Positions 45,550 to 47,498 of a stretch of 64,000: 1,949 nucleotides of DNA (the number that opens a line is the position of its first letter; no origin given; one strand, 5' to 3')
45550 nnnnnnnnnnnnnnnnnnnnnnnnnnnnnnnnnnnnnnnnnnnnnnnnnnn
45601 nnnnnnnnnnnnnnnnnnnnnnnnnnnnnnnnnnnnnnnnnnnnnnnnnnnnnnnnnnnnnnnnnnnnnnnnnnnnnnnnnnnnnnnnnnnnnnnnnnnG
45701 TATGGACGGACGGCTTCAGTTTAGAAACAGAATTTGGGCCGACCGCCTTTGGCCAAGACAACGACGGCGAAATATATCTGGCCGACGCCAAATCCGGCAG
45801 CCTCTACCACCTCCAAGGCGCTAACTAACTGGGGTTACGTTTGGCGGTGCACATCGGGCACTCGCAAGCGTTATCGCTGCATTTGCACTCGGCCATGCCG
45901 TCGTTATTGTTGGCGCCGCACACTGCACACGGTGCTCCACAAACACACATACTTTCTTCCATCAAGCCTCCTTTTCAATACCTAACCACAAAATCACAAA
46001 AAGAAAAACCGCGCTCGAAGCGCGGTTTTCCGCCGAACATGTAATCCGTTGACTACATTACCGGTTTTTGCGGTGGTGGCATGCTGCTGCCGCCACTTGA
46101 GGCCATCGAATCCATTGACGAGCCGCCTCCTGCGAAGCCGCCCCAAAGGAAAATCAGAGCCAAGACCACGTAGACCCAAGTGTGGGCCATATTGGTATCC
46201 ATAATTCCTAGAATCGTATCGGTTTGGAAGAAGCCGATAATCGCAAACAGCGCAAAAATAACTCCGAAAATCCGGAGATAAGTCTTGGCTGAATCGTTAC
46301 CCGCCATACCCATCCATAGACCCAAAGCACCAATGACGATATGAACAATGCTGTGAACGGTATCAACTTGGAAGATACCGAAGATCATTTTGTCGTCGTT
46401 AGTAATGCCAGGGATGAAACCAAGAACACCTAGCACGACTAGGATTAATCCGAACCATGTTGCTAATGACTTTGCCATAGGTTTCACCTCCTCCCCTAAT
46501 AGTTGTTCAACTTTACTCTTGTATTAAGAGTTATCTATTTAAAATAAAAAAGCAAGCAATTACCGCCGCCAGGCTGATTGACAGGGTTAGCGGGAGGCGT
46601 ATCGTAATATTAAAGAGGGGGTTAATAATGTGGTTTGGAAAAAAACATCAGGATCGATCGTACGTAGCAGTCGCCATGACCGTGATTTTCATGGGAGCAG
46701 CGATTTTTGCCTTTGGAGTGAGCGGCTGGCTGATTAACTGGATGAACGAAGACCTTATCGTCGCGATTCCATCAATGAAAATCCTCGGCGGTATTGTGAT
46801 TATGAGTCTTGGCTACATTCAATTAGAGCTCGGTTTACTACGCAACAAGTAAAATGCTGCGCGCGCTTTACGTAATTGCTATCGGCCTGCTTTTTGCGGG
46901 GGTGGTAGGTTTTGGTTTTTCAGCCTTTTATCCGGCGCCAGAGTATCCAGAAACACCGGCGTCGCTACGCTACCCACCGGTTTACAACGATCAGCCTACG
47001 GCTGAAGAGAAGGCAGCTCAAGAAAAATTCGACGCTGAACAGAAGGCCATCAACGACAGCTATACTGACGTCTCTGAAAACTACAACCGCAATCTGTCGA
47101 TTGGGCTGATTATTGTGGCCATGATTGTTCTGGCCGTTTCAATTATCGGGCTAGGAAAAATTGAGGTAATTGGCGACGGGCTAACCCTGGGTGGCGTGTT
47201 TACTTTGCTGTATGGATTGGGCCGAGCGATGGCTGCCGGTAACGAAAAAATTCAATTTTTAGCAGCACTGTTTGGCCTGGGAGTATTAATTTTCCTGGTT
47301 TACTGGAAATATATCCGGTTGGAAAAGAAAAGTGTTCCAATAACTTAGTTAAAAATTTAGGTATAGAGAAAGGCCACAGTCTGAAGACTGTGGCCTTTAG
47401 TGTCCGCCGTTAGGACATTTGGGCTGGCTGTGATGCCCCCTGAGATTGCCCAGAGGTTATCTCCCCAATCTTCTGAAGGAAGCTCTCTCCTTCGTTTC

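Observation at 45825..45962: Cys-rich 45-aa metallothionein-like micro-ORF overlapping the 3' end of the quinoprotein dehydrogenase gene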

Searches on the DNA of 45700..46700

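Call 46: search_rna_families(source=window, start=45700, end=46700, threshold=evalue, max_evalue=1)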
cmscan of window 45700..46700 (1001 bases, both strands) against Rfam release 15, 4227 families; matches with E-value up to 1: 5.
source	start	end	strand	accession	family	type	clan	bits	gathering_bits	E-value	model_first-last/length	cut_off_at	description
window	45997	46131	-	RF01772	rnk_pseudo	Cis-reg; leader;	-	22.8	55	0.27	1-108/108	no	Pseudomonas rnk leader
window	46004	46077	-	RF01394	isrK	Gene; sRNA;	-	18.7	50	0.19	1-77/77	no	isrK Hfq binding RNA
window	46001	46066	-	RF02784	SorX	Gene; sRNA;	-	17.7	46.6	0.22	1-73/73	no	Singlet oxygen resistance RNA X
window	46001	46063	-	RF00512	Leu_leader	Cis-reg; leader;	-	17.7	50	0.83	1-148/148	no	Leucine operon leader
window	45930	46024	-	RF02207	WT1-AS_5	Gene; lncRNA;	-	15.6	80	0.56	1-79/79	no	WT1 antisense RNA conserved region 5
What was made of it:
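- Tried and rejected: An Rfam scan of 45700-46700 gave only sub-threshold hits to the terminator hairpin (call 46).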

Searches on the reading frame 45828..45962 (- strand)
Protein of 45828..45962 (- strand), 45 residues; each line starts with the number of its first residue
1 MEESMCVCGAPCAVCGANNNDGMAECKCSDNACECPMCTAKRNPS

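Call 3: search_protein_families(library=pfam, proteins=[window:45828-45962:-], max_evalue=1)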
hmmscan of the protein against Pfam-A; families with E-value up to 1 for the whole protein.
seq(45 aa): 0 families

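Call 4: search_protein_families(library=ncbifam, proteins=[window:45828-45962:-], max_evalue=1)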
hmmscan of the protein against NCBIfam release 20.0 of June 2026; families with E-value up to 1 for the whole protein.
seq(45 aa): 0 families

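Call 7: find_homologous_proteins(query=window:45828-45962:-, max_evalue=10)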
Query seq(45 aa): no candidate shares three 5-residue words with the query. No homologue found.
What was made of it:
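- Tried and rejected: The word-index protein search with the single peptide found nothing (call 7).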

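Call 11: find_encoding_contigs(protein=window:45828-45962:-, flank=6000, max_places=10)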
Protein seq(45 aa) (45 aa): no gene with exactly this product is on record in the collection.

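Call 12: search_protein_representatives(protein=window:45828-45962:-)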
Query: 45 residues. Proteins with E-value up to 0.001 (for the whole library): 2; up to 1e-10: 0; up to 1e-30: 0. The best 2 are listed.
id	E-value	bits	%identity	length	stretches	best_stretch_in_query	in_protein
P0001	3.4e-04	36.5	60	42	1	1-45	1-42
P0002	3.6e-04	36.4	60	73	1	1-43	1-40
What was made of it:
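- Closest known: MymT, the mycobacterial Cu. Different: phmmer against 1.84 billion representative proteins returned only two members of the new family, so no sequence similarity to MymT was detected (call 12).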

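Call 15: find_encoding_contigs(protein=P0001, flank=6000, max_places=8)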
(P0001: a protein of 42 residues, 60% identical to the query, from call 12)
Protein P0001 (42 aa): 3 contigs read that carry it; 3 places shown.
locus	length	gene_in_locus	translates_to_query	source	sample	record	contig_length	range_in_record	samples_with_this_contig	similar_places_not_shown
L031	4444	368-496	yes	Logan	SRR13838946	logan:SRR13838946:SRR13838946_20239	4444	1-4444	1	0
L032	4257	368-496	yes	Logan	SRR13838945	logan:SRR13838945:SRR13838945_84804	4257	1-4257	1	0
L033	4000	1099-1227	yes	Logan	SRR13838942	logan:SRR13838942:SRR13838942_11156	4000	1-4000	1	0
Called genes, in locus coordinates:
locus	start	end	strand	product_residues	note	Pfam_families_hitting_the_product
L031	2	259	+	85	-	?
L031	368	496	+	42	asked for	-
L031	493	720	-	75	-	PF18893:DUF5652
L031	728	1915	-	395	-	PF07995:GSDH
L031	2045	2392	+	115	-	-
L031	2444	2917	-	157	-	PF14716:HHH_8, PF11731:Cdd1 (faint), PF11798:IMS_HHH (faint), PF10391:DNA_pol_lambd_f (faint), PF14520:HHH_5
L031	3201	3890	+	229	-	PF11964:SpoIIAA-like (weak)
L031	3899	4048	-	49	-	-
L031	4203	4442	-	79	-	?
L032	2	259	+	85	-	?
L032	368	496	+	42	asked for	-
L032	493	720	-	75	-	PF18893:DUF5652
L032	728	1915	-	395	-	PF07995:GSDH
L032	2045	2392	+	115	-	-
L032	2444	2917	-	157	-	PF14716:HHH_8, PF11731:Cdd1 (faint), PF11798:IMS_HHH (faint), PF10391:DNA_pol_lambd_f (faint), PF14520:HHH_5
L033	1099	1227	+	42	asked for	-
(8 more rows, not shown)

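Call 16: find_encoding_contigs(protein=P0002, flank=6000, max_places=8)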
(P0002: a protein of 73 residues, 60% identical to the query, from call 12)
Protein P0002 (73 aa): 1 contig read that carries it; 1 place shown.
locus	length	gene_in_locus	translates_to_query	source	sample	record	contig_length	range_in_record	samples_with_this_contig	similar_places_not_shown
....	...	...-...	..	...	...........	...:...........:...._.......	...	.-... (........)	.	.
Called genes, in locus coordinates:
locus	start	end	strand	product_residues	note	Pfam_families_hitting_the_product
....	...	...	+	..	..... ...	-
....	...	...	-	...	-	?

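Call 21: find_homologous_proteins(query=A1, max_evalue=10)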
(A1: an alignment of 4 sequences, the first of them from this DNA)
Query A1 (4 sequences) (45 aa, profile of the alignment): 2 proteins with E <= 10 among 2 candidates.
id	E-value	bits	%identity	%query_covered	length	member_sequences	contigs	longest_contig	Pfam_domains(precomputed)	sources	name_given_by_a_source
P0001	1.3e-18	85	56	100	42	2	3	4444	-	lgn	-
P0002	1.4e-16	78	56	96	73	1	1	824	-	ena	-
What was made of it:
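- Tried and rejected: The same search with a four-sequence profile re-found only P0001 and P0002 (call 21).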

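Call 22: find_related_loci(query=A1, collection=metagenome_contigs, flank=5000)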
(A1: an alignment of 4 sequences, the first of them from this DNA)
Query A1 (45 aa) in metagenome_contigs; peptide patterns used: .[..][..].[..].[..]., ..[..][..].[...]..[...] (x = any residue, [..] = any of these).
294 stretches matched a pattern; 2 encode a relative of the query (tblastn E <= 1e-3); 2 distinct loci.
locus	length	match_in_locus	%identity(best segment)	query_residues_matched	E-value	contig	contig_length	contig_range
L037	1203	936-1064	61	2-45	1e-14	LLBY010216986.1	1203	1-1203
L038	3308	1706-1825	49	1-42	4e-8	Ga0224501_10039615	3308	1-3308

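Call 35: search_solved_structures(query=A2, max_evalue=10, show_alignments=3)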
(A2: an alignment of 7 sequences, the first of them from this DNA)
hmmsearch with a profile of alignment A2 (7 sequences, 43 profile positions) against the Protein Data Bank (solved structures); distinct sequences matched with E-value up to 10: 0.
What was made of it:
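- On Known metallothionein sequence families (Pfam Metallothio, Metallothio_Pro PF02069 and others): No PDB sequence hit at E up to 10 (call 35).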

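Call 41: predict_structure(alignment_id=A3)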
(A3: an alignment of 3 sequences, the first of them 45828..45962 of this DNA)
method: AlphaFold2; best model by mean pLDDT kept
length: 45 residues; sequences in the alignment: 3
mean_pLDDT: 66.6   pTM: 0.43
mean pLDDT of the five models: 66.6, 57.8, 54.4, 53.4, 53.2
residues with pLDDT >= 90: 0; 70-90: 22; 50-70: 21; < 50: 2
segments of 3 or more residues with pLDDT < 50: none
pLDDT, mean of each block of 10 residues (from residue 1): 69 66 56 72 74
secondary structure, 60 per line:
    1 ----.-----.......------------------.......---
elements in order: H12-17 H36-42
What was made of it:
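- On Metallothionein (operational superfamily): The AlphaFold2 model reaches only pLDDT 66.6 (call 41).
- On Zinc-ribbon / C(P)XCG micro-proteins: Two CxxC motifs are present and are followed by predicted helices (call 41).
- AlphaFold2 gives only a moderate model (pLDDT 66.6) with short helices starting at each CxxC, as in metal knuckles (call 41). Two CxxC motifs (C12-C15 and C35-C38) are separated by 19 residues, as in zinc ribbons, and each is followed by a predicted short helix (call 41).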

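Call 43: search_protein_families(library=pfam, alignment_id=A2, max_evalue=10)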
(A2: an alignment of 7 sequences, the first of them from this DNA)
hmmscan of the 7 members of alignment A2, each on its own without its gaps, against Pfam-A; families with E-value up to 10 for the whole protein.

A. member 1, seq(45 aa): 0 families

B. families by the number of members that match (of 7 scanned): 0 families
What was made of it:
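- Tried and rejected: Pfam, NCBIfam and PDB sequence searches gave no hits (calls 3, 4, 35, 43).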

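Call 44: fold_search(model_id=the predicted structure, library=pdb)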
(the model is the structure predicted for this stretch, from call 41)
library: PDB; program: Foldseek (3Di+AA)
matches with E <= 10: 0; with E <= 0.001: 0
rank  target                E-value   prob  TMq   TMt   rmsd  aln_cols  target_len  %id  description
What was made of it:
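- On Zinc-ribbon / C(P)XCG micro-proteins: No Pfam zinc-ribbon model matches (calls 3, 43) and Foldseek finds no PDB match (call 44).
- No sequence or fold similarity to any known metallothionein or zinc-finger family was found (calls 3, 4, 35, 43, 44).
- Tried and rejected: The three-sequence run gave pLDDT 66.6 (call 41), and Foldseek against the PDB found nothing (call 44).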

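Call 45: search_protein_families(library=pfam, proteins=[L038:1866-2618:+, L038:554-922:-], max_evalue=0.01)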
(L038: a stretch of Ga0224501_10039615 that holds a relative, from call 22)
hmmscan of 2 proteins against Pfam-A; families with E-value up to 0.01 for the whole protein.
L038:1866-2618:+ (250 aa): 2 families
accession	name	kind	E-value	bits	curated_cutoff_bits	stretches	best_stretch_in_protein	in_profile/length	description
PF02683.22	DsbD_TM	-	1.5e-20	73.9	27.1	1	6-223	5-215/219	Cytochrome C biogenesis protein transmembrane domain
PF13386.12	DsbD_2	-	2.5e-12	47.5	24.9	1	48-220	27-198/199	Cytochrome C biogenesis protein transmembrane region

L038:554-922:- (122 aa): 1 family
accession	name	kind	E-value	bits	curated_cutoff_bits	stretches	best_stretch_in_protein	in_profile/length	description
PF07238.19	PilZ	-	2.5e-09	37.8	22.5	1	8-114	1-101/102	PilZ domain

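Call 48: list_cluster_members(proteins=[window:45828-45962:-, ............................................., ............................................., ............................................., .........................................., P0001, P0002, P0003])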
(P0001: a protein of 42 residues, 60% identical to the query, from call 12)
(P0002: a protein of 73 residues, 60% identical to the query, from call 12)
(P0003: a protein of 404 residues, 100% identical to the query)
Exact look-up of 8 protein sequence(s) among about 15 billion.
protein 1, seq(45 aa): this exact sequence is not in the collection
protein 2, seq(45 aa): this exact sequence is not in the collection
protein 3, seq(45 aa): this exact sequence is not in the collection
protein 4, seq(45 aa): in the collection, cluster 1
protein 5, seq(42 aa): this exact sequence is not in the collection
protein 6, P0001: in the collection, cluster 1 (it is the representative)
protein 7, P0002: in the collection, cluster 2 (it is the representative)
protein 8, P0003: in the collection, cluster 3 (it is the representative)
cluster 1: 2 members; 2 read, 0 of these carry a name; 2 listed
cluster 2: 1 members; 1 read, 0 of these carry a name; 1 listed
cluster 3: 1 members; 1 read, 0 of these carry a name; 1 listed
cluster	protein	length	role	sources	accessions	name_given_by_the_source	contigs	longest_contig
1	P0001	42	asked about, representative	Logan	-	-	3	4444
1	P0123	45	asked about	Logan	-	-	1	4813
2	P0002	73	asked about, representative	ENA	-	-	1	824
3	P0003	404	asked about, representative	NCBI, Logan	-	-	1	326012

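Call 63: search_dna_similar(query=window:45828-45962:-, collection=plasmids, mode=protein, max_evalue=1, max_rows=10)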
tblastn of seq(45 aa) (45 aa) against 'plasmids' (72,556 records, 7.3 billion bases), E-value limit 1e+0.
No match.

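Call 64: search_dna_similar(query=window:45828-45962:-, collection=phages, mode=protein, max_evalue=1, max_rows=10)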
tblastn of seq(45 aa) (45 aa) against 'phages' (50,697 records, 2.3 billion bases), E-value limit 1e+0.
No match.
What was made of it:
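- Tried and rejected: tblastn against plasmid and phage collections gave no match (calls 63, 64).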

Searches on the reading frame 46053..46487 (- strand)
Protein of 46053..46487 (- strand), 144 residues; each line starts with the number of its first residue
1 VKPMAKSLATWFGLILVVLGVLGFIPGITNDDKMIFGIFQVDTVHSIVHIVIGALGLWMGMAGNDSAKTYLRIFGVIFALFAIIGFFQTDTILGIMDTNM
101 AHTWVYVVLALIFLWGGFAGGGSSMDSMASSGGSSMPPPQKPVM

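Call 3: search_protein_families(library=pfam, proteins=[window:46053-46487:-], max_evalue=1)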
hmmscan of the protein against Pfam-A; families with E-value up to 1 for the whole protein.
window:46053-46487:- (144 aa): 4 families
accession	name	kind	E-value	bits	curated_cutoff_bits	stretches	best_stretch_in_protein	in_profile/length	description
PF14325.12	DUF4383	-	9.5e-24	84.5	27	1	8-118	3-124/125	Domain of unknown function (DUF4383)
PF04531.18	Phage_holin_1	-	0.041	14.9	22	1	40-103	13-77/82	Bacteriophage holin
PF23815.1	DUF7186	-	0.065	13.6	27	1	65-83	3-21/39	Family of unknown function (DUF7186)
PF17343.7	DUF5373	-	0.076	13.3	28.7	1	34-111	18-91/182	Family of unknown function (DUF5373)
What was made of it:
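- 46053..46487 (-): DUF4383 membrane-protein gene, the same-strand upstream neighbour in six of seven loci. Pfam PF14325, E = 9.5e-24 (call 3).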

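Call 4: search_protein_families(library=ncbifam, proteins=[window:46053-46487:-], max_evalue=1)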
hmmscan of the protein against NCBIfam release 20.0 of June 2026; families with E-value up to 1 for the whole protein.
window:46053-46487:- (144 aa): 5 families
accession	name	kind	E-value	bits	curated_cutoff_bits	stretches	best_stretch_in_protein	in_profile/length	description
NF005023.0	PRK06433.1-2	equivalog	0.019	15.4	92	1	73-124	2-51/82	NADH dehydrogenase subunit J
TIGR01598.1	holin_phiLC3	equivalog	0.11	12.8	39.7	1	59-102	31-74/79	phage holin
NF049986.1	memb_Rv1678_C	equivalog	0.31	11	50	1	38-119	6-84/95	Rv1678 family membrane protein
NF040912.1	SGM_5486_fam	subfamily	0.42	10.5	35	1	67-85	11-29/37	SGM_5486 family transporter-associated protein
NF046005.2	near_gluc_PtsG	equivalog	0.83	10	45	1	68-87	62-81/85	MPN207a family PTS transporter accessory protein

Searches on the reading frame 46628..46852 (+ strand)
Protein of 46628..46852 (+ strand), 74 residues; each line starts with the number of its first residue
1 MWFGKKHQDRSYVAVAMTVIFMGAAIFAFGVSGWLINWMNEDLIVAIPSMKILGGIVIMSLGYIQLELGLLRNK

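Call 3: search_protein_families(library=pfam, proteins=[window:46628-46852:+], max_evalue=1)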
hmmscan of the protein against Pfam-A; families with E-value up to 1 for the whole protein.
window:46628-46852:+ (74 aa): 1 family
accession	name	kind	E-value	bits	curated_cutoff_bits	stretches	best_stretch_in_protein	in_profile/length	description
PF00584.25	SecE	-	0.076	13.4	22.7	1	10-38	24-53/55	SecE/Sec61-gamma subunits of protein translocation complex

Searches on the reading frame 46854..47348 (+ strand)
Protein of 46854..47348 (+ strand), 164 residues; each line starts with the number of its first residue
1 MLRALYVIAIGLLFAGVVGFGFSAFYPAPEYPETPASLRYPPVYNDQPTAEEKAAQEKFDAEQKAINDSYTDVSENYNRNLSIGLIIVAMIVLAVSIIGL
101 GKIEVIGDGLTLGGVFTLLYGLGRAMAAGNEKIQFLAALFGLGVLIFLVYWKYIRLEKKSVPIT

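Call 3: search_protein_families(library=pfam, proteins=[window:46854-47348:+], max_evalue=1)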
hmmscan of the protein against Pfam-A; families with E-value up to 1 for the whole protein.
window:46854-47348:+ (164 aa): 2 families
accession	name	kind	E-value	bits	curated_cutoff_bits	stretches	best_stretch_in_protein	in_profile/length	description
PF03739.19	LptF_LptG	-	0.00059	19.4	27.9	1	49-153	246-351/353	Lipopolysaccharide export system permease LptF/LptG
PF09716.15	ETRAMP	-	0.09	13.2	29.1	1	47-101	27-74/81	Malarial early transcribed membrane protein (ETRAMP)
